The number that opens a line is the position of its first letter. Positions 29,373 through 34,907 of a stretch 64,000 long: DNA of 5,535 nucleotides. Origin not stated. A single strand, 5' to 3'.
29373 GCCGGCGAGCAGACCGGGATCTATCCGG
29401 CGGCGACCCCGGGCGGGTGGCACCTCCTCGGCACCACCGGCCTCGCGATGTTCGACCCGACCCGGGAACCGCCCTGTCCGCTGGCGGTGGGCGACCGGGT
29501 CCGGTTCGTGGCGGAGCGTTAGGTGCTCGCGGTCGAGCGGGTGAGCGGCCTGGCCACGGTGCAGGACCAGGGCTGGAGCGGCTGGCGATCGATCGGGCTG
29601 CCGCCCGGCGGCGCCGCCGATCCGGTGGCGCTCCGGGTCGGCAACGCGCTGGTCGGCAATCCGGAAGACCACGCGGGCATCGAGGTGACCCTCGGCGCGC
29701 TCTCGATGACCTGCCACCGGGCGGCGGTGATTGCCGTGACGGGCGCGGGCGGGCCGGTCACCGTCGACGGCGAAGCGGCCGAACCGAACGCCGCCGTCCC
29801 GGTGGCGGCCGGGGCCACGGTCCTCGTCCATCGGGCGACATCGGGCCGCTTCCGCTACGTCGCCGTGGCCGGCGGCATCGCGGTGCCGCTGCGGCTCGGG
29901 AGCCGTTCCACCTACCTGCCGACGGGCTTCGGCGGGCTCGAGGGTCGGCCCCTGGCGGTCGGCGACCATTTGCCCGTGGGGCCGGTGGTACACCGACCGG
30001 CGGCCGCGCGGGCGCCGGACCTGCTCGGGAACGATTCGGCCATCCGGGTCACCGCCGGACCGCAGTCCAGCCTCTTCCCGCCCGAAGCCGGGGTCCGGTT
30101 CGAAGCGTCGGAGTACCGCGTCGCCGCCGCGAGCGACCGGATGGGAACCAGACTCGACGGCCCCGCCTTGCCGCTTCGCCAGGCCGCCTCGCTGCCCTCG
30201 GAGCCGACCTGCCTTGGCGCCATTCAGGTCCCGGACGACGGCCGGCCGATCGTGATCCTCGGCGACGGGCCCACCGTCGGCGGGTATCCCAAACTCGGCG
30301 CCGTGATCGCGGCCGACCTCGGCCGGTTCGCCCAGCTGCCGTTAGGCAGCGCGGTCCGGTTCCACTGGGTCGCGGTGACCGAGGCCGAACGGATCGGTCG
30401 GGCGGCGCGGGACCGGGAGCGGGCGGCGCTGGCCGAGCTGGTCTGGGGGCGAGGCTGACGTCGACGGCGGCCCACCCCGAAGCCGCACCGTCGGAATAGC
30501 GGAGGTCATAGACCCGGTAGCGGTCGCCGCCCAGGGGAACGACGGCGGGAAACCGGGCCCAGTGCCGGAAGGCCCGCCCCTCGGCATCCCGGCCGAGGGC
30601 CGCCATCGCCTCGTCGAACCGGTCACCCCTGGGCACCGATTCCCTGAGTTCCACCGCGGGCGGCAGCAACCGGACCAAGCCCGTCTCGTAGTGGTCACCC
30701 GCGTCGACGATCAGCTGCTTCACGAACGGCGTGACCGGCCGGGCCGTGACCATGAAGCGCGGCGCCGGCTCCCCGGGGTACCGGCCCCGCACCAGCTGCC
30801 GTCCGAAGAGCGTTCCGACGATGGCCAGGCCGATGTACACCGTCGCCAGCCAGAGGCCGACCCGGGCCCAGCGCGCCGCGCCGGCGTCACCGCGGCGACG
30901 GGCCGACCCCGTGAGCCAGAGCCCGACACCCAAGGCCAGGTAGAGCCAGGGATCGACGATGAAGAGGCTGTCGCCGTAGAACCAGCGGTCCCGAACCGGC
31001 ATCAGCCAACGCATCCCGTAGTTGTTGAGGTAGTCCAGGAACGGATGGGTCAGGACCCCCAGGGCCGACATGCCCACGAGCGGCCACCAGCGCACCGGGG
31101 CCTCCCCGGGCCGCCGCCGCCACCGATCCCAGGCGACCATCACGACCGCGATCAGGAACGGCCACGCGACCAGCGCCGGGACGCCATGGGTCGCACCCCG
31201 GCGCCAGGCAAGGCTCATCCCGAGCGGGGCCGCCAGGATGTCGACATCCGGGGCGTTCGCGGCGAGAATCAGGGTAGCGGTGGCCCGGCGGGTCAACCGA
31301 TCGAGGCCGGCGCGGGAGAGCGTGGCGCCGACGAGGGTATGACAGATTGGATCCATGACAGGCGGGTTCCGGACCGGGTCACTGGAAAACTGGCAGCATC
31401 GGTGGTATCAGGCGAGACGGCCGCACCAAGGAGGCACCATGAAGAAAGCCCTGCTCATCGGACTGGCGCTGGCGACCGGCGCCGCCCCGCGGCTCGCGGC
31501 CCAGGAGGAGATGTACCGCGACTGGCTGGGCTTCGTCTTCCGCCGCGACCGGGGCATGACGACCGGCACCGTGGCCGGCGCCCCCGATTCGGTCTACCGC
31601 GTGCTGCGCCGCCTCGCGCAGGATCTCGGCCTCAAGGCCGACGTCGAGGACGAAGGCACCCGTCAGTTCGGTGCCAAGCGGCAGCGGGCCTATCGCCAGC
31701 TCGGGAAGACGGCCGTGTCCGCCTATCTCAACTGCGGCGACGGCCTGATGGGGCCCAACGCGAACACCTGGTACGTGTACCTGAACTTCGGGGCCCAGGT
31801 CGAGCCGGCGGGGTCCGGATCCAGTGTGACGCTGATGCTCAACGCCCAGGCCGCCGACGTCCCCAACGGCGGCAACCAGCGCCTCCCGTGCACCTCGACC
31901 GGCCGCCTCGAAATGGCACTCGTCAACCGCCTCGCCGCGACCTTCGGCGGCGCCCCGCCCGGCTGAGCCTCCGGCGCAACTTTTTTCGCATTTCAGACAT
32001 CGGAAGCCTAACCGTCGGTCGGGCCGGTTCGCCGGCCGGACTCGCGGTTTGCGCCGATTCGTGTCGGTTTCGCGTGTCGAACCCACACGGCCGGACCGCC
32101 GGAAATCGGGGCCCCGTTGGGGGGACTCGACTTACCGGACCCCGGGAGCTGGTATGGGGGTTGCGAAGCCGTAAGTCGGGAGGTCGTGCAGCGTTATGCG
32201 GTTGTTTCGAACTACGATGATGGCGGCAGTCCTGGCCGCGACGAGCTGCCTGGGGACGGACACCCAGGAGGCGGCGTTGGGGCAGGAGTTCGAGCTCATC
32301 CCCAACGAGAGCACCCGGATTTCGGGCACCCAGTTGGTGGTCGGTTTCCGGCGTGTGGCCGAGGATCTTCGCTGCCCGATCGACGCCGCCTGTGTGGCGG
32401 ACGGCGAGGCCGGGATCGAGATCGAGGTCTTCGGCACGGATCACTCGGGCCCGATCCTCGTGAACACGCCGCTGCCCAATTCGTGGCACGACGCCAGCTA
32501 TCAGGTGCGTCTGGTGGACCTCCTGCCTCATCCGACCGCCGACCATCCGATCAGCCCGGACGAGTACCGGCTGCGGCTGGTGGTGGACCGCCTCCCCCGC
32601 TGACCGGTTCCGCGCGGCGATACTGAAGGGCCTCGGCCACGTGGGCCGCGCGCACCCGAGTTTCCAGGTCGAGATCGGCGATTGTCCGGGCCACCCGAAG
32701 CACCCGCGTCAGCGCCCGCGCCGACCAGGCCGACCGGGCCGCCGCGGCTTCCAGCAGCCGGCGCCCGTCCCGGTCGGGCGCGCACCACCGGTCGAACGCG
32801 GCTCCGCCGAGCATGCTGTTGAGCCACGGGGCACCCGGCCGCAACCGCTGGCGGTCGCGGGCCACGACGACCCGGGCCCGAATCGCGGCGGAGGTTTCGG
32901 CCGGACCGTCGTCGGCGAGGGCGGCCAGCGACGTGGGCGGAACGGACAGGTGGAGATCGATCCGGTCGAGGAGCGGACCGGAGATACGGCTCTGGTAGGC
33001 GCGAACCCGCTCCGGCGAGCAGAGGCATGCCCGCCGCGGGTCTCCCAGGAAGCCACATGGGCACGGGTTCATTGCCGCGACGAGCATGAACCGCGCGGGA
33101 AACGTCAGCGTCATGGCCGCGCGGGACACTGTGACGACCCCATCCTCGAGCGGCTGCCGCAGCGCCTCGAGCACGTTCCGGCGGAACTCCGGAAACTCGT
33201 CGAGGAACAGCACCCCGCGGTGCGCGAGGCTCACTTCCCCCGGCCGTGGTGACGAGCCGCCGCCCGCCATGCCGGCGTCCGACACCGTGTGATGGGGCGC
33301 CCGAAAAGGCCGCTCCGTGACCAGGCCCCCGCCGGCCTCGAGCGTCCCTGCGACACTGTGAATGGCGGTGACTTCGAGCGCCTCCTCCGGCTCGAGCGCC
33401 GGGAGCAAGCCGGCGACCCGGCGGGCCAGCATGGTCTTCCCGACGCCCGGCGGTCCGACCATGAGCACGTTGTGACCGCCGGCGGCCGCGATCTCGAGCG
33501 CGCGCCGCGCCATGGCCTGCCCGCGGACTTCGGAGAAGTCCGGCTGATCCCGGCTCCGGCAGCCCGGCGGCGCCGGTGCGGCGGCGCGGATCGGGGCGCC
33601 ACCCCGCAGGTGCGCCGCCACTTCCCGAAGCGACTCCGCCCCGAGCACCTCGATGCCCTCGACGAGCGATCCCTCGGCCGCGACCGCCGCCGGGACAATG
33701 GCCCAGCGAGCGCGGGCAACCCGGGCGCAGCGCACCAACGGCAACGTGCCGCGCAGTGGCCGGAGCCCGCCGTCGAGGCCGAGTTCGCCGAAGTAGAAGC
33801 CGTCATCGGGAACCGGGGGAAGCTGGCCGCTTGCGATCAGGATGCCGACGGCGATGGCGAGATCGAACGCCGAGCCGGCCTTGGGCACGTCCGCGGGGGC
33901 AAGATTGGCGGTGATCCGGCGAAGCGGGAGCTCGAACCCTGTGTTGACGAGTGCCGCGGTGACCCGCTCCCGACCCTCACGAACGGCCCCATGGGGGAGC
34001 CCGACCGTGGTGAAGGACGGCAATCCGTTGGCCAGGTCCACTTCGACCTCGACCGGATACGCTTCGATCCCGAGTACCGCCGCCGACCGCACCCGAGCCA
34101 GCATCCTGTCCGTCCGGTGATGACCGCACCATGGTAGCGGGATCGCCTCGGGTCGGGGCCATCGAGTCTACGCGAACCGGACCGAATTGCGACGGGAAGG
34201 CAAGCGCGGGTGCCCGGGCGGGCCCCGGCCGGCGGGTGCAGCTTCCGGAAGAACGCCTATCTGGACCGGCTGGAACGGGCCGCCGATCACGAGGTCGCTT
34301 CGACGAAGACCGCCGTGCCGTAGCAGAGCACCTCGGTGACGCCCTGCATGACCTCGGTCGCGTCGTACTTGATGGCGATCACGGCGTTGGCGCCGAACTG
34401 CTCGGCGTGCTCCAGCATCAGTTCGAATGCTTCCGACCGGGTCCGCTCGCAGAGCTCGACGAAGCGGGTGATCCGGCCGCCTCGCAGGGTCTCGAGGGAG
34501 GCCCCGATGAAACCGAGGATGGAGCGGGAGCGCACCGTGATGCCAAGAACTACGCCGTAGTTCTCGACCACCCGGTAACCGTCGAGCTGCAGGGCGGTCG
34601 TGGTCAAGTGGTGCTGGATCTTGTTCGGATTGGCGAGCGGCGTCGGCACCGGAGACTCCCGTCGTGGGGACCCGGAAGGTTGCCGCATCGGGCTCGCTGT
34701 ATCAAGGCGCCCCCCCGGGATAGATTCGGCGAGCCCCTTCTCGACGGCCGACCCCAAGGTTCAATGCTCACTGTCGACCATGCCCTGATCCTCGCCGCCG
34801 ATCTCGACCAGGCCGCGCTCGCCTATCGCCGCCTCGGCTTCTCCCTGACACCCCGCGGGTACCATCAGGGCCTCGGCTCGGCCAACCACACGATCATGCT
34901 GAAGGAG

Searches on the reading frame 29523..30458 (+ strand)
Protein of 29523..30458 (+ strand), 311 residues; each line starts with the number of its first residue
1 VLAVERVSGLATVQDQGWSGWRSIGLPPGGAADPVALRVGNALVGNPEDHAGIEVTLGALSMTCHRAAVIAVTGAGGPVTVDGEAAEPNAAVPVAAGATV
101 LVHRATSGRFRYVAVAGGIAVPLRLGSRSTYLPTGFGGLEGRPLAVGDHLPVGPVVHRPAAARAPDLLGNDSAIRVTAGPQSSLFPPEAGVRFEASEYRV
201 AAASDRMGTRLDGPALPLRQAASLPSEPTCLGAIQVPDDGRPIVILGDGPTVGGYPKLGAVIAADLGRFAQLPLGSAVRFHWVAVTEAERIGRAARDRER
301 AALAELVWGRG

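Call 30: search_protein_families(library=pfam, proteins=[window:29523-30458:+], max_evalue=0.00001)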
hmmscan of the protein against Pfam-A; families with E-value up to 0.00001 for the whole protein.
window:29523-30458:+ (311 aa): 1 family
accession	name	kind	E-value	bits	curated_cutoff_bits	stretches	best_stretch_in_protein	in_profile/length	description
PF02626.20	CT_A_B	-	6.9e-82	275.4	25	1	24-281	1-260/261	Carboxyltransferase domain, subdomain A and B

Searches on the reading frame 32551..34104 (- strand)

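Call 30: search_protein_families(library=pfam, proteins=[window:32551-34104:-], max_evalue=0.00001)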
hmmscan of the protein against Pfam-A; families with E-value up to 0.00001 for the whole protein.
window:32551-34104:- (517 aa): 5 families
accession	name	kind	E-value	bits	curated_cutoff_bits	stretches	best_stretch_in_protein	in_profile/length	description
PF01078.27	Mg_chelatase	-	3.7e-95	317.6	20.3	1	189-392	1-203/207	Magnesium chelatase, subunit ChlI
PF13541.12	ChlI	-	6.7e-38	129.7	27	1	20-139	1-119/121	Subunit ChlI of Mg-chelatase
PF13335.12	Mg_chelatase_C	-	8.9e-27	94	26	1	403-496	2-94/94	Magnesium chelatase, subunit ChlI C-terminal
PF07728.20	AAA_5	-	5.8e-11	43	22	1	212-349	1-125/139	AAA domain (dynein-related subfamily)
PF00493.29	MCM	-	6.6e-11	42.2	23.3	1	288-351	114-177/224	MCM P-loop domain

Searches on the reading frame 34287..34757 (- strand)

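Call 40: search_protein_families(library=pfam, proteins=[window:34287-34757:-], max_evalue=0.01)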
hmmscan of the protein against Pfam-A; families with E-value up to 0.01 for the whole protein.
window:34287-34757:- (156 aa): 1 family
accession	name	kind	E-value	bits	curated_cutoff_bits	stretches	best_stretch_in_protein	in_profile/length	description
PF01906.23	YbjQ_1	-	2.2e-28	99.3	23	1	51-152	2-103/103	Putative heavy-metal-binding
